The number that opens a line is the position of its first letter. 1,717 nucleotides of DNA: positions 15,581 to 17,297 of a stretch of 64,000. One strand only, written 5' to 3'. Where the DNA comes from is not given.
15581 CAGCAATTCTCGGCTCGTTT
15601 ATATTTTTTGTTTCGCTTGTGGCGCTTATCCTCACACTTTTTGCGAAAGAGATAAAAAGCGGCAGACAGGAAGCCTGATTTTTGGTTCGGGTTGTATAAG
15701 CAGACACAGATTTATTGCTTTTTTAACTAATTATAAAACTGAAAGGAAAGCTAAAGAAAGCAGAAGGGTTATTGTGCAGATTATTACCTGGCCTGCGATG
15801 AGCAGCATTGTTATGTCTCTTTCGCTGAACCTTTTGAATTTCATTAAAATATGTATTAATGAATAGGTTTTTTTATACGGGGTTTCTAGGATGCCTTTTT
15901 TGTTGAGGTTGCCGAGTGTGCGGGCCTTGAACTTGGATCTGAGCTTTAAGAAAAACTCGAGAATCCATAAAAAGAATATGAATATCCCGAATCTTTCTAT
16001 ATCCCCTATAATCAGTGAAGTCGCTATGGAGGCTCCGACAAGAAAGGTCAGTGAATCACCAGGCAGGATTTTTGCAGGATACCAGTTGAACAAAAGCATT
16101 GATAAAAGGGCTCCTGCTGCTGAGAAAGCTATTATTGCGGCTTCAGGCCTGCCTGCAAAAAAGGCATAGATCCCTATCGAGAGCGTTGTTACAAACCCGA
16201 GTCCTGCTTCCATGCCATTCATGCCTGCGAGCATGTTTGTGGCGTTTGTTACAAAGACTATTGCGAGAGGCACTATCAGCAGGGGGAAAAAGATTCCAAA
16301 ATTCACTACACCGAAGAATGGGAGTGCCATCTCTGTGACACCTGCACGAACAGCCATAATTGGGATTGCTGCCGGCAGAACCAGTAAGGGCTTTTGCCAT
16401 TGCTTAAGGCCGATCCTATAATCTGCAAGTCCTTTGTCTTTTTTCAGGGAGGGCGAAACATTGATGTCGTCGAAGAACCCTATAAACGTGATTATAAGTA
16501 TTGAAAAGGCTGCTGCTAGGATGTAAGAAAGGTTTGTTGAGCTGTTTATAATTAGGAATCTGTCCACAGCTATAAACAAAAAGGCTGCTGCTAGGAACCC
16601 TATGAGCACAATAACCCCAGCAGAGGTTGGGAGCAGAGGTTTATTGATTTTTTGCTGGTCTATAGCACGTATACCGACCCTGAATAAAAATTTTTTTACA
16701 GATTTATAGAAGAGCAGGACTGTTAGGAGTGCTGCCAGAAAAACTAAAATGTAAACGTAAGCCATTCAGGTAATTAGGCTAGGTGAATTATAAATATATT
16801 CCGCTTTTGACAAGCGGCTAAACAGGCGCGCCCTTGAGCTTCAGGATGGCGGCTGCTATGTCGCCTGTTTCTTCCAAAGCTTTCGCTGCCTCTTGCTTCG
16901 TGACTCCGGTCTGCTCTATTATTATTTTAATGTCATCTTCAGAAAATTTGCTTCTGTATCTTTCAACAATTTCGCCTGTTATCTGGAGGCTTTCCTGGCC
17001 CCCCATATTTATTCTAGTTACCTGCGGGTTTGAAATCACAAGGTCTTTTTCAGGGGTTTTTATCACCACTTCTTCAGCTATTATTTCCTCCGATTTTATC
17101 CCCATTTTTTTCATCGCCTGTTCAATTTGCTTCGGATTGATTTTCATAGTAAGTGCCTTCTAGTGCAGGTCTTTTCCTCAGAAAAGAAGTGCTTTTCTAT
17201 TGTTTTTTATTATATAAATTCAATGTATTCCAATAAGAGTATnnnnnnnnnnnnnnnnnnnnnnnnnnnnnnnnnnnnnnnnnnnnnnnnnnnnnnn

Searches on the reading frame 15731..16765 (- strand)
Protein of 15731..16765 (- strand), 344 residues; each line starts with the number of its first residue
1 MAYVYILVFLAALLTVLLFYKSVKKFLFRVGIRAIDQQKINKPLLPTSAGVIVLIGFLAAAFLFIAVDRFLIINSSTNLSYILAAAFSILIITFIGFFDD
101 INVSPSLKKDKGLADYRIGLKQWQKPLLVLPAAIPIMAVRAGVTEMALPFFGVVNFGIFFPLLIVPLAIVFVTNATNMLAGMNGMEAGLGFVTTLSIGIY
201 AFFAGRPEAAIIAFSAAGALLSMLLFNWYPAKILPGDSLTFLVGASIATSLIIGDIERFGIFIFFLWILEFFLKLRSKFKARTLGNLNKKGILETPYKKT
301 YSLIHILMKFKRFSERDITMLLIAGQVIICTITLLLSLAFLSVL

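Call 51: search_protein_families(library=pfam, proteins=[window:15731-16765:-], max_evalue=0.0001)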
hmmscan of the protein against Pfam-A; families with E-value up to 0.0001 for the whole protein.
window:15731-16765:- (344 aa): 1 family
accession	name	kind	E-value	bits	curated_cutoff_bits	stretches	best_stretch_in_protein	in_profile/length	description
PF00953.26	Glycos_transf_4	-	1.8e-31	109.8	27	1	83-254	2-159/160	Glycosyl transferase family 4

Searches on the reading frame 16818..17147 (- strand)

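Call 51: search_protein_families(library=pfam, proteins=[window:16818-17147:-], max_evalue=0.0001)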
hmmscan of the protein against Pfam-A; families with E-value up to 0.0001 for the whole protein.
window:16818-17147:- (109 aa): 2 families
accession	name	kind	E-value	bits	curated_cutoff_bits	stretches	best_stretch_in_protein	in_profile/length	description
PF01849.23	NAC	-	6e-13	48.9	21.3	1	5-62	1-56/57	NAC domain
PF19026.7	UBA_HYPK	-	4.3e-06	26.5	27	1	70-102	5-38/41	HYPK UBA domain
